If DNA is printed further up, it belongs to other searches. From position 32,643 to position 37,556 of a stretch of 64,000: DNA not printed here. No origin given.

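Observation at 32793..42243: Stripped-down, reordered T7SSb-like locus: EssC plus YukD/EsaB but no recognisable EssA, EssB/YukC or EsaA/YueB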

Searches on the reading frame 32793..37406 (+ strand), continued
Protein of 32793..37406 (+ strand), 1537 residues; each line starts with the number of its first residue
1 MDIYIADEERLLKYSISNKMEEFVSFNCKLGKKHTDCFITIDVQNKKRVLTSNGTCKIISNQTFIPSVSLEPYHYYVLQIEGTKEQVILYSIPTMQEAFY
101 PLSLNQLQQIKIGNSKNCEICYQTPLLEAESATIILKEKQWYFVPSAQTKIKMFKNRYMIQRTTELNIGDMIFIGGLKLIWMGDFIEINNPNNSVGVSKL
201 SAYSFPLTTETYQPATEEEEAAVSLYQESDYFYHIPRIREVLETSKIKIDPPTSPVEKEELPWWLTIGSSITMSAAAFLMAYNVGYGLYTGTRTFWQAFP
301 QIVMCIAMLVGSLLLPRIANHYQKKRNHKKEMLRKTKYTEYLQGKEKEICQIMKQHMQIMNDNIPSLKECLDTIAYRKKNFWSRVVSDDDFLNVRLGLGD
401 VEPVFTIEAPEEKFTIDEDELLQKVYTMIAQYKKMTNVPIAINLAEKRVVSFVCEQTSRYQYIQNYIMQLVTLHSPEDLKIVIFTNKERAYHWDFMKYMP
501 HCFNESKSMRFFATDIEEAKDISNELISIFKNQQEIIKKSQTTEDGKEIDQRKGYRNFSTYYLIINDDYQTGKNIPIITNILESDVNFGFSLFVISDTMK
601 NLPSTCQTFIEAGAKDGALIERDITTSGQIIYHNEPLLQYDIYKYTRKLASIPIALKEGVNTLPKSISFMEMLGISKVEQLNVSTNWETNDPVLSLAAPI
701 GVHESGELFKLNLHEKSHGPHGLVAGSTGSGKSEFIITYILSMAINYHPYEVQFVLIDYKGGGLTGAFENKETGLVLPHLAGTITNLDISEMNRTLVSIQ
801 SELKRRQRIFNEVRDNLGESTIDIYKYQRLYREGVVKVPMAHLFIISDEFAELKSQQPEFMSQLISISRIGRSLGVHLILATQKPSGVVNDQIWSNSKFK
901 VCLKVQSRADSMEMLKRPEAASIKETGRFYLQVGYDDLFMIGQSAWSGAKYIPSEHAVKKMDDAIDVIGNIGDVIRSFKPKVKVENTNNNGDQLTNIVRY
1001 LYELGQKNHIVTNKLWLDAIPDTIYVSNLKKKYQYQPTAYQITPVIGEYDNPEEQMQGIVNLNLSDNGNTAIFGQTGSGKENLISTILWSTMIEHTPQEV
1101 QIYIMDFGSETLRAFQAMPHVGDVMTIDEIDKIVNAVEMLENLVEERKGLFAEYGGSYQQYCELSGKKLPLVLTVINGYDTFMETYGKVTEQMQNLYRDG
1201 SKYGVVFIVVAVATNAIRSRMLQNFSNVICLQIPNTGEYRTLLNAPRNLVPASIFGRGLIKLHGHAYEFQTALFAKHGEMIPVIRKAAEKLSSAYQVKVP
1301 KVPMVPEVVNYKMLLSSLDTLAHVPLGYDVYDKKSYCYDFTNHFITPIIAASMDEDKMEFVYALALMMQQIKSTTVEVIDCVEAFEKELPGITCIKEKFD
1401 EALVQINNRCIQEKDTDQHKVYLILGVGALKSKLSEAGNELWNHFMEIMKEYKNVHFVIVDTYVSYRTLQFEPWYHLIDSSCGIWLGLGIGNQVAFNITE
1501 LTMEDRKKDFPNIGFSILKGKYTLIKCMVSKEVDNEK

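Call 30: find_homologous_proteins(query=window:32793-37406:+, max_evalue=1e-100)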
Query window:32793-37406:+ (1537 aa): 86 proteins with E <= 1e-100 among 8000 candidates.
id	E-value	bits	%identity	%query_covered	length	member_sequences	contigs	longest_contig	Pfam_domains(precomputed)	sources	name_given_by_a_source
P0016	0.0e+0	3507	100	100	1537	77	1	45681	PF01580.25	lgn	-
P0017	0.0e+0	1822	52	100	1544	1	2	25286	PF00498.32,PF01580.25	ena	-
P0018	0.0e+0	1818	52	100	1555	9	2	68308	PF00498.32,PF01580.25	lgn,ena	-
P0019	0.0e+0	1805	52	100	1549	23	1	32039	PF00498.32,PF16697.11,PF01580.25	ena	-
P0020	0.0e+0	1804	51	100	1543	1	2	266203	PF00498.32,PF13555.13,PF01580.25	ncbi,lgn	-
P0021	0.0e+0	1800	52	100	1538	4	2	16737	PF00498.32,PF01580.25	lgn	-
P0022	0.0e+0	1794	53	100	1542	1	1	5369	PF00498.32,PF13555.13,PF01580.25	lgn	-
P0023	0.0e+0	1782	50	100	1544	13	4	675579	PF13555.13,PF01580.25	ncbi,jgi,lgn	-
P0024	0.0e+0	1775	51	100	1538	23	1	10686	PF00498.32,PF01580.25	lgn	-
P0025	0.0e+0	1774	51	100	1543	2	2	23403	PF00498.32,PF01580.25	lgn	-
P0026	0.0e+0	1749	51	99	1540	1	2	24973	PF00498.32,PF01580.25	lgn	-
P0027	0.0e+0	1746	51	100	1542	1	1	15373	PF00498.32,PF01580.25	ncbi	-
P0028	0.0e+0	1741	51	100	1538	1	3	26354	PF00498.32,PF01580.25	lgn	-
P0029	0.0e+0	1737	49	100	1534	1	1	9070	PF01580.25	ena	-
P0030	0.0e+0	1725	51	99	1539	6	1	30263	PF00498.32,PF01935.24,PF01580.25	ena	-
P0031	0.0e+0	1719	49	100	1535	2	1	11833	PF01580.25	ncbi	-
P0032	0.0e+0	1717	50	100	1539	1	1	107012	PF00498.32,PF01580.25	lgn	-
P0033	0.0e+0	1711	50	100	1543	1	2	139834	PF13555.13,PF01580.25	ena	-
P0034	0.0e+0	1701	51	100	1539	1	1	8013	PF01580.25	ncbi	-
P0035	0.0e+0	1691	51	100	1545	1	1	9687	PF00498.32,PF01580.25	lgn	-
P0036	0.0e+0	1688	50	100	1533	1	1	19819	PF01580.25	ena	-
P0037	0.0e+0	1678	49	99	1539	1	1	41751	PF00498.32,PF01580.25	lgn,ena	-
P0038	0.0e+0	1676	49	100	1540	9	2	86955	PF00498.32,PF01580.25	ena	-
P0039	0.0e+0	1672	50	100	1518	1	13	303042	PF00498.32,PF01580.25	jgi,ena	-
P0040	0.0e+0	1658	49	100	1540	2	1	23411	PF01580.25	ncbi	-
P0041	0.0e+0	1635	48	100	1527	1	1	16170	PF00498.32,PF01580.25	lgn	-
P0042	0.0e+0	1628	48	99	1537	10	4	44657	PF01580.25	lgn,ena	-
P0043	0.0e+0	1625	47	100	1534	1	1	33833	PF13555.13,PF01580.25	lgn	-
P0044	0.0e+0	1607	48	100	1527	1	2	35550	PF01580.25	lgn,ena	-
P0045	0.0e+0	1605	48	100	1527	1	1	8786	PF01580.25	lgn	-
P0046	0.0e+0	1594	48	100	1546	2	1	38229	PF01580.25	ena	-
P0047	0.0e+0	1571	47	100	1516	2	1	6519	PF01580.25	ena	-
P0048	0.0e+0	1570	48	100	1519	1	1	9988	PF01580.25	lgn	-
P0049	0.0e+0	1567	47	99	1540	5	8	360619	PF00498.32,PF01580.25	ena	-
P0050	0.0e+0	1551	47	100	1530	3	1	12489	PF00498.32,PF01580.25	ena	-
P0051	0.0e+0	1530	47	100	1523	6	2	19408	PF01580.25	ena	-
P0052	0.0e+0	1471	45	100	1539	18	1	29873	PF00498.32,PF16697.11,PF01580.25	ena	-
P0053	0.0e+0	1457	45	99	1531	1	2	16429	PF01580.25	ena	-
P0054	0.0e+0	1456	45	99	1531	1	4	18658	PF01580.25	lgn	-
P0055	0.0e+0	1450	45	98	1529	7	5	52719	PF00498.32,PF01580.25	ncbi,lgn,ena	-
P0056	0.0e+0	1450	43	100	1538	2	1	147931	PF00498.32,PF01580.25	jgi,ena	-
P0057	0.0e+0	1449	44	99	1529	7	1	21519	PF01580.25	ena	-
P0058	0.0e+0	1447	45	99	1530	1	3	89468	PF01580.25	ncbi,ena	-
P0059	0.0e+0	1445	43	99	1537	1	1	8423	PF00498.32,PF01580.25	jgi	jgi:S-DNA-T family DNA segregation ATPase FtsK/SpoIIIE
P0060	0.0e+0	1438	44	100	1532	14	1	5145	PF01580.25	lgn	-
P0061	0.0e+0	1433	44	100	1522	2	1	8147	PF00498.32,PF01580.25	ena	-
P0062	0.0e+0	1420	44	100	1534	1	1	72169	PF01580.25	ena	-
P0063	0.0e+0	1416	44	100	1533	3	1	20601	PF00498.32,PF13555.13,PF01580.25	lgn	-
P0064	0.0e+0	1408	43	100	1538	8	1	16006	PF00498.32,PF16697.11,PF01580.25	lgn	-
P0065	0.0e+0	1402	43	100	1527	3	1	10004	PF00498.32,PF01580.25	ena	-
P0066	0.0e+0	1397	45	100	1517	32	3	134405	PF00498.32,PF01580.25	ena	-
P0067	0.0e+0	1390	43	100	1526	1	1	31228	PF00498.32,PF01580.25,PF02456.22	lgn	-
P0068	0.0e+0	1379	43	100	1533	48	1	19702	PF01580.25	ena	-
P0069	0.0e+0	1334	48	84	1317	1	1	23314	PF13401.13,PF01580.25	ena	-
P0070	0.0e+0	1240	41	97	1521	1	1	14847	PF00498.32,PF01580.25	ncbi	-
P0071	0.0e+0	1220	40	99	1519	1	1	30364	PF01580.25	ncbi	-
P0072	0.0e+0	1189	39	100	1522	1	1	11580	PF01580.25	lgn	-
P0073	0.0e+0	1176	39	100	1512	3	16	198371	PF01580.25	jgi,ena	-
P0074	0.0e+0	1174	39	100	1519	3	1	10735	PF01580.25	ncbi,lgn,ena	-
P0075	0.0e+0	1171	39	100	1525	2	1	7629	PF01580.25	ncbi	-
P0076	0.0e+0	1151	39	99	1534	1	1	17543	PF00498.32,PF01580.25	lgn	-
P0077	0.0e+0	1149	39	99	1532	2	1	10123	PF00498.32,PF01580.25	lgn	-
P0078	0.0e+0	1144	39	95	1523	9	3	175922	PF01580.25,PF12696.14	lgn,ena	-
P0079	0.0e+0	1137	39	96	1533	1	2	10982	PF00498.32,PF01580.25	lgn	-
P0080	0.0e+0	1131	39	99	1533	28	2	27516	PF00498.32,PF01580.25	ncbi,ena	-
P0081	0.0e+0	1124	39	94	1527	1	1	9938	PF00498.32,PF01580.25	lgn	-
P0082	0.0e+0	1122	38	99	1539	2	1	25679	PF01580.25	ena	-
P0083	0.0e+0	1121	38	95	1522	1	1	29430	PF01580.25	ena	-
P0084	0.0e+0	1108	38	95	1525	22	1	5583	PF01580.25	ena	-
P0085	0.0e+0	1098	38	99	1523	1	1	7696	PF01580.25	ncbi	-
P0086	0.0e+0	1087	39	92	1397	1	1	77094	PF00498.32,PF01580.25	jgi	-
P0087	0.0e+0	1081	38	97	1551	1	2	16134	PF01580.25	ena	-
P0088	0.0e+0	1079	39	96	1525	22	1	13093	PF00498.32,PF01580.25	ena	-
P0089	0.0e+0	1064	37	93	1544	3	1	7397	PF01580.25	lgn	-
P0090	0.0e+0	1031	42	80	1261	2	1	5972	PF01580.25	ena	-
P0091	4.4e-286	971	39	85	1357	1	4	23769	PF00498.32,PF01580.25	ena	-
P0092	3.8e-280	951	35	94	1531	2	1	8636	PF00498.32,PF01580.25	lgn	-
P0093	1.2e-229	784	37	80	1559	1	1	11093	PF00498.32,PF01935.24,PF16697.11,PF01580.25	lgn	-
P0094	2.3e-224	766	36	80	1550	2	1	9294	PF00498.32,PF13555.13,PF13401.13,PF01580.25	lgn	-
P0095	7.1e-199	682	33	85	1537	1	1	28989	PF00498.32,PF01935.24,PF16697.11,PF13555.13,PF13401.13,PF01580.25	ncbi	-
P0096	1.9e-189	650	33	81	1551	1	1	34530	PF00437.27,PF00498.32,PF01935.24,PF16697.11,PF13401.13,PF01580.25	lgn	-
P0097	5.2e-185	636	32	59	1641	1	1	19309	PF00498.32,PF13401.13,PF01580.25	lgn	-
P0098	1.5e-178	614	33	60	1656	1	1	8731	PF00498.32,PF05729.19,PF13401.13,PF01580.25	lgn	-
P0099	1.3e-171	591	32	58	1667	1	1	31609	PF00498.32,PF13401.13,PF01580.25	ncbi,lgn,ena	-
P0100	2.2e-170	587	31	79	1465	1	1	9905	PF00498.32,PF16697.11,PF13401.13,PF01580.25,PF25199.2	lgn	-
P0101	7.7e-169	582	32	74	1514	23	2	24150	PF00498.32,PF16697.11,PF13401.13,PF01580.25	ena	-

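Call 31: find_encoding_contigs(protein=P0023, flank=10000, max_places=2)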
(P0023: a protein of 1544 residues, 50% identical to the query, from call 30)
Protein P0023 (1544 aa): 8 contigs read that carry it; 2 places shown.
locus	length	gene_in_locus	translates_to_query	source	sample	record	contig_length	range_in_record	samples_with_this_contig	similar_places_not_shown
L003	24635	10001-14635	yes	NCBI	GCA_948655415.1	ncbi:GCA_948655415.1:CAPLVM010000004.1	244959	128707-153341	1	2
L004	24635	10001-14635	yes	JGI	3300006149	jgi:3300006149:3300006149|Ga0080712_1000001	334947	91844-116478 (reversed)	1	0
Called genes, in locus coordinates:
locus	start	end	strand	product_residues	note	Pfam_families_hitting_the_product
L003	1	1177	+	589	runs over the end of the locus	PF01935:DUF87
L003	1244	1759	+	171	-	PF06695:Sm_multidrug_ex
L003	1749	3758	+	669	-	PF17191:RecG_wedge, PF04851:ResIII, PF00270:DEAD, PF22590:Cas3-like_C_2 (faint), PF00271:Helicase_C, PF19833:RecG_dom3_C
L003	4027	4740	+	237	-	PF02146:SIR2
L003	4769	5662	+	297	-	-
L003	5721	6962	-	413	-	-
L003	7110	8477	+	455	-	PF00709:Adenylsucc_synt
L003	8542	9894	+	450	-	-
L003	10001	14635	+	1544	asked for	PF01580:FtsK_SpoIIIE, PF13555:AAA_29 (faint), PF01580:FtsK_SpoIIIE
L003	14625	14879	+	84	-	-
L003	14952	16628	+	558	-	-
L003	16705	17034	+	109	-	-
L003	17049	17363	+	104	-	-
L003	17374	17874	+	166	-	-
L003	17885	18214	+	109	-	-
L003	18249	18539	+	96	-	-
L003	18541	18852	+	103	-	-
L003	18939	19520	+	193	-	PF13780:DUF4176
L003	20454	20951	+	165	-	-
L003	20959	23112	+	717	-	PF09371:Tex_N, PF22706:Tex_central_region, PF14639:YqgF (weak), PF16921:Tex_YqgF, PF12836:HHH_3, PF17674:HHH_9, PF00575:S1, PF23459:S1_RRP5, +1 more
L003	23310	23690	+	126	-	-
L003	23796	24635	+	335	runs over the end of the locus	PF03444:WHD_HrcA (faint), PF01628:HrcA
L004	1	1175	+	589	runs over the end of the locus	PF01935:DUF87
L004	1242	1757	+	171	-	PF06695:Sm_multidrug_ex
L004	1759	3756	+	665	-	PF17191:RecG_wedge, PF04851:ResIII, PF00270:DEAD, PF22590:Cas3-like_C_2 (faint), PF00271:Helicase_C, PF19833:RecG_dom3_C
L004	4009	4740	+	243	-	PF02146:SIR2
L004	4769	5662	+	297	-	-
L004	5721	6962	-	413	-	-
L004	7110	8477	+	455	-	PF00709:Adenylsucc_synt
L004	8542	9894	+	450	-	-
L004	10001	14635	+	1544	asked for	PF01580:FtsK_SpoIIIE, PF13555:AAA_29 (faint), PF01580:FtsK_SpoIIIE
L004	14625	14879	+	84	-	-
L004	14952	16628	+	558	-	-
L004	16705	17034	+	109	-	-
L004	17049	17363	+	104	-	-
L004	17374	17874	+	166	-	-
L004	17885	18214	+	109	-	-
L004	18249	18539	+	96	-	-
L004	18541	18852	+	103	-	-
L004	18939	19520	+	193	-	PF13780:DUF4176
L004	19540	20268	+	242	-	PF13780:DUF4176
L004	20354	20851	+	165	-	-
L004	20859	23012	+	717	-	PF09371:Tex_N, PF22706:Tex_central_region, PF14639:YqgF (weak), PF16921:Tex_YqgF, PF12836:HHH_3, PF17674:HHH_9, PF00575:S1, PF23459:S1_RRP5, +1 more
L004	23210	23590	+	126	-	-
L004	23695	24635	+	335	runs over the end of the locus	PF03444:WHD_HrcA (faint), PF01628:HrcA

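Call 32: find_encoding_contigs(protein=P0020, flank=10000, max_places=2)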
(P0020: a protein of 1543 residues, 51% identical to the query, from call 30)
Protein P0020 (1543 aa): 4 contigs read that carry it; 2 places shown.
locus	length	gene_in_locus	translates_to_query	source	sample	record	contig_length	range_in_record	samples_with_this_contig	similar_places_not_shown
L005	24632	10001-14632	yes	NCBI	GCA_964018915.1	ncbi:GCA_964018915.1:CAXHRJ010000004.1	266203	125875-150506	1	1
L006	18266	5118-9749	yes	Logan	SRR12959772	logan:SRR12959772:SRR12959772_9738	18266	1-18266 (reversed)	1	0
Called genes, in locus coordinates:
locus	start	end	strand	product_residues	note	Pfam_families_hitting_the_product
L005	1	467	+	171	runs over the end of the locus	PF09335:VTT_dom (faint), PF06695:Sm_multidrug_ex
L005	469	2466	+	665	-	PF17191:RecG_wedge, PF04851:ResIII, PF00270:DEAD, PF22590:Cas3-like_C_2 (faint), PF00271:Helicase_C, PF19833:RecG_dom3_C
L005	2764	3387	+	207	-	-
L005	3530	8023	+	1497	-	PF08305:NPCBM, PF00754:F5_F8_type_C, PF22633:F5_F8_type_C_2 (weak)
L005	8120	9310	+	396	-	-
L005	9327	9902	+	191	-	-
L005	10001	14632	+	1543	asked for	PF00498:FHA (faint), PF01580:FtsK_SpoIIIE, PF13555:AAA_29 (faint), PF01580:FtsK_SpoIIIE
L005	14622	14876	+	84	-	-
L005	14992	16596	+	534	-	-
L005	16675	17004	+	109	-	-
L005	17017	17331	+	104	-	-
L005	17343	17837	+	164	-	-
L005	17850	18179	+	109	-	-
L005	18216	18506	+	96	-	-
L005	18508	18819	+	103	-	-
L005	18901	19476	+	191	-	PF13780:DUF4176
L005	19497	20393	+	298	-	PF13780:DUF4176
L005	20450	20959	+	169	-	-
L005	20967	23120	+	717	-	PF09371:Tex_N, PF22706:Tex_central_region, PF14639:YqgF (weak), PF16921:Tex_YqgF, PF14635:HHH_7 (weak), PF12836:HHH_3, PF17674:HHH_9, PF00575:S1, +1 more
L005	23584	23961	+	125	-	-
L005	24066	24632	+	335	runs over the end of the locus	PF03444:WHD_HrcA (faint), PF01628:HrcA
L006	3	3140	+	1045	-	?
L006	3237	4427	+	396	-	-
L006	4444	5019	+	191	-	-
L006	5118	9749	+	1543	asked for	PF00498:FHA (faint), PF01580:FtsK_SpoIIIE, PF13555:AAA_29 (faint), PF01580:FtsK_SpoIIIE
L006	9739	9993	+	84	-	-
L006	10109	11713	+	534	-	-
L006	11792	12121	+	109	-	-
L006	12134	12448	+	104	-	-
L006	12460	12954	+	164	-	-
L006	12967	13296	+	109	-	-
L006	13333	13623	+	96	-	-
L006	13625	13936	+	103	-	-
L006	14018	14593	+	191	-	PF13780:DUF4176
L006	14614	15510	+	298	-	PF13780:DUF4176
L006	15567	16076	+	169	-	-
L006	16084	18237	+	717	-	PF09371:Tex_N, PF22706:Tex_central_region, PF14639:YqgF (weak), PF16921:Tex_YqgF, PF14635:HHH_7 (weak), PF12836:HHH_3, PF17674:HHH_9, PF00575:S1, +1 more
